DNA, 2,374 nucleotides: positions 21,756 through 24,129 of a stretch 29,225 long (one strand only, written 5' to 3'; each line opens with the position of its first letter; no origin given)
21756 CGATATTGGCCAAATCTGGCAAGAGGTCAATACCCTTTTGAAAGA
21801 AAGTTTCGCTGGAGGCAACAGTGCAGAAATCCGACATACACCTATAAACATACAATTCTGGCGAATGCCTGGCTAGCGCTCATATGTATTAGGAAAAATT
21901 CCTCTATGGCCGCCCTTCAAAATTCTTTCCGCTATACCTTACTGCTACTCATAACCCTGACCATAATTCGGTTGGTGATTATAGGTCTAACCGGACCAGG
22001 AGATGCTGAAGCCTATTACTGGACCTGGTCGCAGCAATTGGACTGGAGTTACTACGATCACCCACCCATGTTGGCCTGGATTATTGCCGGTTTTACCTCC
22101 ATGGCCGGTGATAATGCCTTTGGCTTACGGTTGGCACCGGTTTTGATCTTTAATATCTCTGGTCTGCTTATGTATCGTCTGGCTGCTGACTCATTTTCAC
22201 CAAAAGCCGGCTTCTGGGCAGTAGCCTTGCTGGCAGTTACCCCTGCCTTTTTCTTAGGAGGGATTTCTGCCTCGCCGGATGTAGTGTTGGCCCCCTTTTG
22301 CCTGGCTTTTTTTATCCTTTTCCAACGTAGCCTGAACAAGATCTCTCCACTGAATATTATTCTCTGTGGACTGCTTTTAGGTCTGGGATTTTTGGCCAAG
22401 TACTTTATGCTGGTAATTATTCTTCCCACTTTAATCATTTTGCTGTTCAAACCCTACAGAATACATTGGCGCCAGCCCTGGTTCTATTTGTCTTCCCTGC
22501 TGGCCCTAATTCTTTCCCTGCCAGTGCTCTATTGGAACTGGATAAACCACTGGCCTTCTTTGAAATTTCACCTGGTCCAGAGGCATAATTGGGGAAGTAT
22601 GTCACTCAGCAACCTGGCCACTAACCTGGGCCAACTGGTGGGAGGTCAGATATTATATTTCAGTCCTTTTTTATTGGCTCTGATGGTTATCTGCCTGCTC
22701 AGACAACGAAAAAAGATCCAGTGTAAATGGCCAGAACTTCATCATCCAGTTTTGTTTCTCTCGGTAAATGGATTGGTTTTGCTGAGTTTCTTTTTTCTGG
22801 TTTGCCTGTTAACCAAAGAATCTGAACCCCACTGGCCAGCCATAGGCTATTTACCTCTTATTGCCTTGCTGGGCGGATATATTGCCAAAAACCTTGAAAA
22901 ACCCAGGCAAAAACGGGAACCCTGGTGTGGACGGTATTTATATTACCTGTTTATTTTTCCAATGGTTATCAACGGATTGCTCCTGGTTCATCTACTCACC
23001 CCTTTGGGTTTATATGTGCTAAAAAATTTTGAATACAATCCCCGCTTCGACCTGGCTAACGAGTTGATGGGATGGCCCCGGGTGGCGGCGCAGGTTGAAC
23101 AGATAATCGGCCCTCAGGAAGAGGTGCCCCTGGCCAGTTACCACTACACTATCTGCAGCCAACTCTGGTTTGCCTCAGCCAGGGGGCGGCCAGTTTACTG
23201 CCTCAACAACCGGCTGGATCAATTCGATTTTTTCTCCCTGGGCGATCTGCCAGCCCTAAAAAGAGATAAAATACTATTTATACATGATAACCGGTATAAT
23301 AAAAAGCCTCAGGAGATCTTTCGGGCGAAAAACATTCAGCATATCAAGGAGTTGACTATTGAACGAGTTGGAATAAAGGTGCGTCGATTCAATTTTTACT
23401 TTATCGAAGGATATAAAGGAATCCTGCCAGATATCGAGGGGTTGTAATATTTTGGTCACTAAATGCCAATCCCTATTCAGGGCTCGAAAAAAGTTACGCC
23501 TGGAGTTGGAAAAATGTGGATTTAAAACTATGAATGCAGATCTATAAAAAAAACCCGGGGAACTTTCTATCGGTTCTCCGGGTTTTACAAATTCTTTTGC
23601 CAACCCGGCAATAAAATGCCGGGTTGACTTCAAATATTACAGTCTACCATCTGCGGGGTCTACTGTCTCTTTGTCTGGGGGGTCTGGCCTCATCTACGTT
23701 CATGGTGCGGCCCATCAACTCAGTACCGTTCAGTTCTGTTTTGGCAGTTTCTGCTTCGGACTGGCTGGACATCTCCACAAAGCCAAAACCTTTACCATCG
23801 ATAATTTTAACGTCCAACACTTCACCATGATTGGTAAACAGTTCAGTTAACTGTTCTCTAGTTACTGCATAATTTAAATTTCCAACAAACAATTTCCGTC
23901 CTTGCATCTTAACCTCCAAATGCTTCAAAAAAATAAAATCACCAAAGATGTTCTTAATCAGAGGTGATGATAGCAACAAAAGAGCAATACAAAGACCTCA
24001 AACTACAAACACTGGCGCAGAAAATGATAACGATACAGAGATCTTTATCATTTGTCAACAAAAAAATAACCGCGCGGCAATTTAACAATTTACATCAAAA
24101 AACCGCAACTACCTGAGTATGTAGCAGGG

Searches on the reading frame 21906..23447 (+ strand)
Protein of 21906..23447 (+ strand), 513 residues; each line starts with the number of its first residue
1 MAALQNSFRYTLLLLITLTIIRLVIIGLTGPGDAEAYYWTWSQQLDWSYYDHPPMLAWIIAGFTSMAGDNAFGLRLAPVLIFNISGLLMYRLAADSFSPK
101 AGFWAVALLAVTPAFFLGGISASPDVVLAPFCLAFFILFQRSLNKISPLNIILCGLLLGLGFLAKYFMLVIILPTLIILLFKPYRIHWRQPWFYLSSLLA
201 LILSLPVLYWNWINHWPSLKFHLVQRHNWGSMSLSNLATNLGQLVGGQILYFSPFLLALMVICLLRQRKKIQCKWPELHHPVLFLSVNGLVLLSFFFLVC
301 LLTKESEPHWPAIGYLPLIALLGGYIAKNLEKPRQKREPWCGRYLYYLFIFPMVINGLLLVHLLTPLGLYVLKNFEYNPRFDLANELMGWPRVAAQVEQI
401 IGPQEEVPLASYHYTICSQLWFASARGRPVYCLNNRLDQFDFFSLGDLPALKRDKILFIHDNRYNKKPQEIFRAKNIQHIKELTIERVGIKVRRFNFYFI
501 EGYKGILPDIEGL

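Call 4: search_protein_families(library=pfam, proteins=[window:21906-23447:+], max_evalue=0.01)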
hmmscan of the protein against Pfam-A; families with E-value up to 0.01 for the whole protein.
window:21906-23447:+ (513 aa): 1 family
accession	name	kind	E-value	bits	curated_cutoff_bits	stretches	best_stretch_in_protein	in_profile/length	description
PF13231.12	PMT_2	-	3.2e-32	112.4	26.1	1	51-210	1-160/160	Dolichyl-phosphate-mannose-protein mannosyltransferase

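Call 13: find_encoding_contigs(protein=window:21906-23447:+, flank=10000)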
Protein window:21906-23447:+ (513 aa): 3 contigs read that carry it; 2 places shown.
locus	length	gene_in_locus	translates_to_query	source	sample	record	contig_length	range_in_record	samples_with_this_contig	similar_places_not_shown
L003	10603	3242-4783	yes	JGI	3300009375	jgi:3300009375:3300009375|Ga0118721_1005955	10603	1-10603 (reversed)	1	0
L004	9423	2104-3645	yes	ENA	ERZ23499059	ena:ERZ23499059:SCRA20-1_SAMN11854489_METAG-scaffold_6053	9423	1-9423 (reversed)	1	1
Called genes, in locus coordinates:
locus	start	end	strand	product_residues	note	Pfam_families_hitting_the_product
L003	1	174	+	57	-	?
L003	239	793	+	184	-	PF00936:BMC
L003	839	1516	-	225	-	PF00072:Response_reg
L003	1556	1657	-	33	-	-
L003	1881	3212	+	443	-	-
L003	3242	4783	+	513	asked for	PF13231:PMT_2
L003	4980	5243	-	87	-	PF13893:RRM_5 (weak), PF00076:RRM_1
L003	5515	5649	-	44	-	-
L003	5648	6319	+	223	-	PF14771:DUF4476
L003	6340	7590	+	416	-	PF00072:Response_reg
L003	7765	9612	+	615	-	PF02518:HATPase_c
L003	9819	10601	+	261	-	?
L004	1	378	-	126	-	?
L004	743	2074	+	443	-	-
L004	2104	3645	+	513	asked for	PF13231:PMT_2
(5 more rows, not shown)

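Call 25: find_homologous_proteins(query=window:21906-23447:+, max_evalue=1e-20)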
Query window:21906-23447:+ (513 aa): 79 proteins with E <= 1e-20 among 8000 candidates.
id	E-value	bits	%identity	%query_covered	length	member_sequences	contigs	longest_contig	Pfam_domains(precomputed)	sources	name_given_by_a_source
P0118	6.2e-189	647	100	55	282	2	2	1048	-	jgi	-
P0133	7.6e-92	327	37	97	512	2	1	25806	PF02366.25,PF09852.16,PF13231.13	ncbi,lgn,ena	-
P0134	1.6e-91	326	39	97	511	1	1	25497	PF02366.25,PF13231.13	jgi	jgi:4-amino-4-deoxy-L-arabinose transferase-like glycosyltransferase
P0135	4.6e-91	324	38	98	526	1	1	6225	PF13231.13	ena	-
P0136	3.8e-89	318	37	96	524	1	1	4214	PF02366.25,PF13231.13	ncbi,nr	ncbi:MAG: glycosyltransferase family 39 protein [Myxococcales bacterium]|nr:glycosyltransferase fami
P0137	1.3e-88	316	38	96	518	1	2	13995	PF02366.25,PF13231.13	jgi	jgi:4-amino-4-deoxy-L-arabinose transferase-like glycosyltransferase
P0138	6.8e-87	311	36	97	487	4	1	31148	PF13231.13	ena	-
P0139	4.1e-77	278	35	97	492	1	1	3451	PF02366.25,PF13231.13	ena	-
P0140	1.4e-76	277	35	99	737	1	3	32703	PF13231.13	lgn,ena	-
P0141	2.0e-73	266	35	98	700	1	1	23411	PF02366.25,PF13231.13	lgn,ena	-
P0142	4.0e-73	265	36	95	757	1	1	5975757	PF13231.13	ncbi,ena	-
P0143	2.7e-70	256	34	97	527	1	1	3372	PF09594.17,PF13231.13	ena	-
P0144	2.1e-69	253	34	97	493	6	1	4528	PF02366.25,PF13231.13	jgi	jgi:4-amino-4-deoxy-L-arabinose transferase-like glycosyltransferase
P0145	3.1e-69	252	33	98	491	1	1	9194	PF02366.25,PF13231.13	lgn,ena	-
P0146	8.4e-69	251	33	98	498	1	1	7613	PF02366.25,PF13231.13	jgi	jgi:4-amino-4-deoxy-L-arabinose transferase-like glycosyltransferase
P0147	7.1e-66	241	33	98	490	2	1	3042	PF13231.13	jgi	jgi:4-amino-4-deoxy-L-arabinose transferase-like glycosyltransferase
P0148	5.9e-53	199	30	94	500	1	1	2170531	PF02366.25,PF13231.13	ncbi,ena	-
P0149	1.2e-40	158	30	98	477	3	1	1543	PF02366.25,PF13231.13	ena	-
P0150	6.5e-36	142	31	95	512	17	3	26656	PF02366.25,PF13231.13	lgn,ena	-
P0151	1.5e-35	141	30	97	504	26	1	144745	PF13231.13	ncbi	-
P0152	1.6e-35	141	30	88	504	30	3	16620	PF02366.25,PF13231.13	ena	-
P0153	9.7e-34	135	28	92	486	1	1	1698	PF02366.25,PF13231.13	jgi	-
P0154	9.8e-34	135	26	98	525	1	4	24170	PF02366.25,PF13231.13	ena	-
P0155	9.7e-33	132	27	92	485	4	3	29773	PF02366.25,PF13231.13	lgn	-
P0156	2.4e-32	131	29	98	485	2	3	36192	PF02366.25,PF13231.13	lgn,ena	-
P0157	3.2e-30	124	28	98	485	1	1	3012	PF02366.25,PF13231.13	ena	-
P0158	3.9e-30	123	28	98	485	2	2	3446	PF02366.25,PF13231.13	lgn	-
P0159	1.5e-29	121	26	92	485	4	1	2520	PF02366.25,PF13231.13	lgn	-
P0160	3.5e-29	120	27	92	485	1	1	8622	PF02366.25,PF13231.13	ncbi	-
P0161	3.6e-29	120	28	95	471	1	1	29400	PF02366.25,PF13231.13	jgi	jgi:4-amino-4-deoxy-L-arabinose transferase-like glycosyltransferase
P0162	5.5e-29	119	29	92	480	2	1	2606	PF13231.13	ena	-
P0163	1.3e-28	118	28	97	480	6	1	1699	PF02366.25,PF13231.13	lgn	-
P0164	1.5e-28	118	32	57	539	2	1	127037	PF13231.13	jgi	jgi:dolichol-phosphate mannosyltransferase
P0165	1.6e-28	118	27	79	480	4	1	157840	PF02366.25,PF13231.13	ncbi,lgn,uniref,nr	ncbi:dolichyl-phosphate-mannose-protein mannosyltransferase [Hypnocyclicus thermotrophus]|uniref:Dol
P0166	2.4e-28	117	28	92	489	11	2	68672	PF13231.13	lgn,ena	-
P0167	2.6e-28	117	27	92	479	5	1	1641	PF02366.25,PF13231.13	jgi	-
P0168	5.5e-28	116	28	96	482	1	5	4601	PF02366.25,PF13231.13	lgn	-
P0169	2.1e-27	114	30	65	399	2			PF02366.25,PF13231.13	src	-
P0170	2.4e-27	114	34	59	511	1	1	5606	PF13231.13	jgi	jgi:dolichol-phosphate mannosyltransferase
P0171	1.6e-26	111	29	97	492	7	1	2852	PF02366.25,PF13231.13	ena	-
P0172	2.0e-26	111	28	96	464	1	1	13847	PF02366.25,PF13231.13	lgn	-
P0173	5.1e-26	110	28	91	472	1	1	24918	PF13231.13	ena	-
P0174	6.8e-26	109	33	64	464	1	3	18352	PF02366.25,PF13231.13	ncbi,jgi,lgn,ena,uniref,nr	ncbi:hypothetical protein AMJ44_04755 [candidate division WOR-1 bacterium DG_54_3]|uniref:Glycosyltr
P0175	7.4e-26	109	27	92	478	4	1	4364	PF13231.13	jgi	jgi:4-amino-4-deoxy-L-arabinose transferase-like glycosyltransferase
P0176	1.1e-25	109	33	60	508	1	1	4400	PF13231.13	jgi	jgi:dolichol-phosphate mannosyltransferase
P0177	2.6e-25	107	39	37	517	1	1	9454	PF02366.25,PF13231.13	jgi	jgi:dolichol-phosphate mannosyltransferase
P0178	3.1e-25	107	27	97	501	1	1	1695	PF13231.13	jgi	jgi:4-amino-4-deoxy-L-arabinose transferase-like glycosyltransferase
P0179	3.2e-25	107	26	94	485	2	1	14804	PF02366.25,PF13231.13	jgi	-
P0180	4.0e-25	107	30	61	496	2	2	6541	PF13231.13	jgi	-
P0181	4.3e-25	107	27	92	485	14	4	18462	PF13231.13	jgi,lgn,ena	-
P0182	5.8e-25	106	25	92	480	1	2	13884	PF02366.25,PF13231.13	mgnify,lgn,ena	mgnify:CR=1 FL=1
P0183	1.9e-24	105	26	97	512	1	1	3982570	PF13231.13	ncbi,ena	-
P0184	2.0e-24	104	30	63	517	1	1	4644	PF13231.13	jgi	-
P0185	3.2e-24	104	29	85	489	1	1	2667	PF13231.13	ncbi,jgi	-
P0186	6.0e-24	103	25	93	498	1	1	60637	PF13231.13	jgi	-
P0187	8.3e-24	102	25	92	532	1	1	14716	PF02366.25,PF13231.13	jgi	-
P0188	1.2e-23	102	28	85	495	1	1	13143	PF13231.13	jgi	jgi:4-amino-4-deoxy-L-arabinose transferase-like glycosyltransferase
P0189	1.4e-23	102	28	85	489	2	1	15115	PF13231.13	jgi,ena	-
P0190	4.2e-23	100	36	60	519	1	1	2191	PF13231.13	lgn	-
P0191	4.9e-23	100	26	82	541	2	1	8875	PF13231.13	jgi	jgi:4-amino-4-deoxy-L-arabinose transferase-like glycosyltransferase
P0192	5.0e-23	100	34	62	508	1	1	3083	PF13231.13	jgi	jgi:dolichol-phosphate mannosyltransferase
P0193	5.8e-23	100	25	96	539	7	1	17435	PF13231.13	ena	-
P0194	6.4e-23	99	24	92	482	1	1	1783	PF13231.13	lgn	-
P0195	8.2e-23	99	27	91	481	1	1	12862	PF13231.13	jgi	jgi:4-amino-4-deoxy-L-arabinose transferase-like glycosyltransferase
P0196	1.9e-22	98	29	57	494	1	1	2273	PF13231.13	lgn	-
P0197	2.2e-22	98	26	90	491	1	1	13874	PF02366.25,PF13231.13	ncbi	-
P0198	2.6e-22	97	33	58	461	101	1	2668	PF13231.13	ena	-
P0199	3.9e-22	97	26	96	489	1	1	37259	PF13231.13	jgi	jgi:hypothetical protein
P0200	4.4e-22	97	26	91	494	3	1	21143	PF13231.13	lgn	-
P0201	4.7e-22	97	27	95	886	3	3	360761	PF13641.13,PF04138.21,PF00535.33,PF13231.13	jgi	jgi:dolichol-phosphate mannosyltransferase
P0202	5.2e-22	96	28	86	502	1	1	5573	PF13231.13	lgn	-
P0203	7.3e-22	96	29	86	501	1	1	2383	PF13231.13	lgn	-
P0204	1.5e-21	95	25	96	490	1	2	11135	PF13231.13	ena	-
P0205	1.9e-21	95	27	85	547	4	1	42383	PF13231.13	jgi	jgi:4-amino-4-deoxy-L-arabinose transferase-like glycosyltransferase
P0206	1.9e-21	95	27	88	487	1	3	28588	PF13231.13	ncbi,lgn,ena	-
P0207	2.6e-21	94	28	82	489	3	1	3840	PF13231.13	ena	-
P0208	4.6e-21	93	26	96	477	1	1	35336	PF13231.13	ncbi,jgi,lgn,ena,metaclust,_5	metaclust:\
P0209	6.5e-21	93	26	92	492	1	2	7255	PF13231.13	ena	-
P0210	7.6e-21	93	27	93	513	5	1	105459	PF13231.13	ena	-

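Call 26: find_encoding_contigs(protein=P0133, flank=8000, max_places=2)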
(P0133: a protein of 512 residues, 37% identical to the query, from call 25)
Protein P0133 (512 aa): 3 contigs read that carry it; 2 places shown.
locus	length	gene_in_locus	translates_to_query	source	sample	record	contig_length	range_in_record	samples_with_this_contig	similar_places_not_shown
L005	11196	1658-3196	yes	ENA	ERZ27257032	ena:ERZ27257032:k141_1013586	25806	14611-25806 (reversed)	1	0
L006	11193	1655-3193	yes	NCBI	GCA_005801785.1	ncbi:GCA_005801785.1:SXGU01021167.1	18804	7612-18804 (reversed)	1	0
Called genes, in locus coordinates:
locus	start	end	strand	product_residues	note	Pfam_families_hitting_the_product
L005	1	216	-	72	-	?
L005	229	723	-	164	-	-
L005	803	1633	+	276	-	PF00483:NTP_transferase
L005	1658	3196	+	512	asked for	PF02366:PMT, PF09852:DUF2079 (weak), PF13231:PMT_2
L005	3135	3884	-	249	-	PF00535:Glycos_transf_2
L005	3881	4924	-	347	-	PF13439:Glyco_transf_4 (faint), PF00534:Glycos_transf_1, PF13692:Glyco_trans_1_4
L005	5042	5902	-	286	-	PF03279:Lip_A_acyltrans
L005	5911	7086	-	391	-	PF00535:Glycos_transf_2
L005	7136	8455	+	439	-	PF04932:Wzy_C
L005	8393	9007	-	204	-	PF02397:Bac_transf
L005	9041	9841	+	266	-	PF00535:Glycos_transf_2, PF13641:Glyco_tranf_2_3, PF10111:Glyco_tranf_2_2 (faint), PF13632:Glyco_trans_2_3 (weak)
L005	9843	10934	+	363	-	PF13439:Glyco_transf_4, PF13477:Glyco_trans_4_2, PF13579:Glyco_trans_4_4, PF20706:GT4-conflict (weak), PF00534:Glycos_transf_1, PF13692:Glyco_trans_1_4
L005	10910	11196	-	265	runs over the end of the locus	PF00005:ABC_tran, PF13304:AAA_21 (faint)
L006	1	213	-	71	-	?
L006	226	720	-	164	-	-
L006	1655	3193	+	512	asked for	PF02366:PMT, PF09852:DUF2079 (weak), PF13231:PMT_2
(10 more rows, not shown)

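Call 27: find_encoding_contigs(protein=P0134, flank=8000, max_places=2)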
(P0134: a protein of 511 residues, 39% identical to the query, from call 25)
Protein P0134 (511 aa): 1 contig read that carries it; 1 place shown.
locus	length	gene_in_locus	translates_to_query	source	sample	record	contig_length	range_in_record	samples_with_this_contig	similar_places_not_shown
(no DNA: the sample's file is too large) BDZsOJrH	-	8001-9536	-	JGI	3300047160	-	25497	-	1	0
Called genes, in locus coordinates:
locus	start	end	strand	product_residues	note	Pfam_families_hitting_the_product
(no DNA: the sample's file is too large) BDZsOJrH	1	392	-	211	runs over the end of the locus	-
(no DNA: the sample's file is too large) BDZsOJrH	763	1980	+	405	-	PF08239:SH3_3 (weak), PF18348:SH3_16 (faint), PF13457:GW (faint), PF23795:SH3_YKFC_2nd (faint), PF06347:SH3_4 (weak), PF08239:SH3_3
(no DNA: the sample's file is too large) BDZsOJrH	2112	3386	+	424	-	PF01743:PolyA_pol, PF12627:PolyA_pol_RNAbd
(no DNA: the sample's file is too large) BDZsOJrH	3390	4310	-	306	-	PF09674:DUF2400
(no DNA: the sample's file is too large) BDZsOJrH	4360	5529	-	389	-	PF00069:Pkinase, PF01636:APH (faint), PF07714:PK_Tyr_Ser-Thr, PF03109:ABC1 (weak)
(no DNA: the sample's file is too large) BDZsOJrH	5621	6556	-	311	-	-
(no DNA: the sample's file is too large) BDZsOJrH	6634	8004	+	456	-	PF00069:Pkinase, PF07714:PK_Tyr_Ser-Thr, PF01636:APH (faint)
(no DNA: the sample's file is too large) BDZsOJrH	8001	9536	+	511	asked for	PF13231:PMT_2, PF02366:PMT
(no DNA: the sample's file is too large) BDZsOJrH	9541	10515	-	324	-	PF01040:UbiA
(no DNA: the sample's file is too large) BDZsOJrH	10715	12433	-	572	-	PF02517:Rce1-like, PF15882:DUF4735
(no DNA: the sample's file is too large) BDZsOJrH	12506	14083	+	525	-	PF13506:Glyco_transf_21, PF13641:Glyco_tranf_2_3, PF00535:Glycos_transf_2, PF13632:Glyco_trans_2_3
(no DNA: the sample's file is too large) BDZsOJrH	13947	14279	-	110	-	-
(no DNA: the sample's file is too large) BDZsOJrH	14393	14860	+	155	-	-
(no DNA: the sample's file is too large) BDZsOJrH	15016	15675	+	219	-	PF03703:bPH_2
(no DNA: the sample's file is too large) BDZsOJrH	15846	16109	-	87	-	?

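Call 28: find_encoding_contigs(protein=P0138, flank=8000, max_places=2)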
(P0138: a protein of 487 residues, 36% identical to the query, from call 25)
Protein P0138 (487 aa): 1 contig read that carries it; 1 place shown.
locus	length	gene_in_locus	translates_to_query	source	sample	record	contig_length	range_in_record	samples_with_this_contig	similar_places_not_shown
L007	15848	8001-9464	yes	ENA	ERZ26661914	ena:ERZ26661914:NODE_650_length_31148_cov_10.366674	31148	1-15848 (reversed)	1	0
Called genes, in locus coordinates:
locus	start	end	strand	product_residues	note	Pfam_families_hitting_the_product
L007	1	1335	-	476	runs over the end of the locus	PF02310:B12-binding, PF04055:Radical_SAM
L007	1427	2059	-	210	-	-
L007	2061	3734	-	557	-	PF22888:FIMAH (weak), PF07705:CARDB (weak)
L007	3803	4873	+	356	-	PF04613:LpxD, PF25084:LbH_EIF2B, PF25087:GMPPB_C, PF21711:DCTN5 (faint), PF00132:Hexapep (weak), PF14602:Hexapep_2 (weak), PF00132:Hexapep (weak)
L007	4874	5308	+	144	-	PF22817:ApeP-like, PF07977:FabA, PF22818:ApeI-like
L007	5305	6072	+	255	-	PF25084:LbH_EIF2B (faint), PF25087:GMPPB_C, PF00132:Hexapep, PF13720:Acetyltransf_11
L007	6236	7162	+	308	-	PF01408:GFO_IDH_MocA, PF22725:GFO_IDH_MocA_C3, PF02894:GFO_IDH_MocA_C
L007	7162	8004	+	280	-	PF17930:LpxI_N, PF06230:LpxI_C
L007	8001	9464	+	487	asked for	PF13231:PMT_2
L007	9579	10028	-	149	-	PF20337:DUF6632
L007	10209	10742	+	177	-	PF00578:AhpC-TSA, PF08534:Redoxin, PF13911:AhpC-TSA_2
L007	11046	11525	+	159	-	-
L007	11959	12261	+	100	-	PF13560:HTH_31 (weak), PF01381:HTH_3, PF12844:HTH_19 (weak)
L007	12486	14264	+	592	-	PF13174:TPR_6 (faint), PF11741:AMIN, PF01520:Amidase_3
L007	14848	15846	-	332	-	?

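Call 40: search_protein_families(library=ncbifam, proteins=[window:21906-23447:+], max_evalue=0.1)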
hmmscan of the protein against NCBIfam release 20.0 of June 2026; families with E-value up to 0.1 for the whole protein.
window:21906-23447:+ (513 aa): 3 families
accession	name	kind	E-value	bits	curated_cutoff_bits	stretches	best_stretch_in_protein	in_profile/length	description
NF009784.2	PRK13279.1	equivalog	3.2e-06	26.1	567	1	39-206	48-221/539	lipid IV(A) 4-amino-4-deoxy-L-arabinosyltransferase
TIGR03663.1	TIGR03663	subfamily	0.00031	19.9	126.25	1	19-176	12-174/435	flippase activity-associated protein Agl23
NF047510.1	LIC_10190_fam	subfamily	0.013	14.2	100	1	62-207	159-298/424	LIC_10190 family membrane protein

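Call 50: search_protein_families(library=pfam, proteins=[P0140, P0141, P0142], max_evalue=0.01)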
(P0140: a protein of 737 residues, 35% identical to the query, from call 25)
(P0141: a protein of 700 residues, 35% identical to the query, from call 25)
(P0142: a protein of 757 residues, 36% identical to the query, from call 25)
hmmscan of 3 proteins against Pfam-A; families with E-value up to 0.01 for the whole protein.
P0140 (737 aa): 1 family
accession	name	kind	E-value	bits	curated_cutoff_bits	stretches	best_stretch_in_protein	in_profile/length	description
PF13231.12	PMT_2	-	1.8e-29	103.4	26.1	1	159-319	1-160/160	Dolichyl-phosphate-mannose-protein mannosyltransferase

P0141 (700 aa): 3 families
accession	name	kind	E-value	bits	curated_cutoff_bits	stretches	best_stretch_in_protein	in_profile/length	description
PF13231.12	PMT_2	-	6.4e-29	101.7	26.1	1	150-310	1-160/160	Dolichyl-phosphate-mannose-protein mannosyltransferase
PF02366.24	PMT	-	1.4e-05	25.2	22.7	1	171-311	83-234/245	Dolichyl-phosphate-mannose-protein mannosyltransferase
PF05887.16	Trypan_PARP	-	0.00067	20.1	100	1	19-121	28-132/134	Procyclic acidic repetitive protein (PARP)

P0142 (757 aa): 1 family
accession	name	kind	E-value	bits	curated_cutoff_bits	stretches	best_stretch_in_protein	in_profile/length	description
PF13231.12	PMT_2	-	1.6e-31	110.1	26.1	1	182-342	1-160/160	Dolichyl-phosphate-mannose-protein mannosyltransferase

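Call 59: search_protein_families(library=padloc, proteins=[window:21906-23447:+], max_evalue=0.01)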
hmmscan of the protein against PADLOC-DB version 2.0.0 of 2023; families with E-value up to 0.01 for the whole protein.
window:21906-23447:+ (513 aa): 0 families

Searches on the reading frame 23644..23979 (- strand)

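Call 4: search_protein_families(library=pfam, proteins=[window:23644-23979:-], max_evalue=0.01)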
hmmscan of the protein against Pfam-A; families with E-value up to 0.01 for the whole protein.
window:23644-23979:- (111 aa): 5 families
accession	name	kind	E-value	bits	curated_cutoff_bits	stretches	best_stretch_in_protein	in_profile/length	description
PF00076.28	RRM_1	-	2.1e-19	69.6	20.7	1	30-93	1-69/70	RNA recognition motif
PF13893.12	RRM_5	-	3.9e-07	30.2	27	1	26-96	25-97/125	RNA recognition motif. (a.k.a. RRM, RBD, or RNP domain)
PF16842.11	RRM_occluded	-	0.00073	19.8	30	1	32-95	6-70/79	Occluded RNA-recognition motif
PF11061.14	Tsr0524-like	-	0.0037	17.5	25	1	34-70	9-47/61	Cytochrome b6f, subunit Tsr0524-like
PF08777.17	RRM_3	-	0.0098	16.4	22.9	0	33-89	8-63/102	RNA binding motif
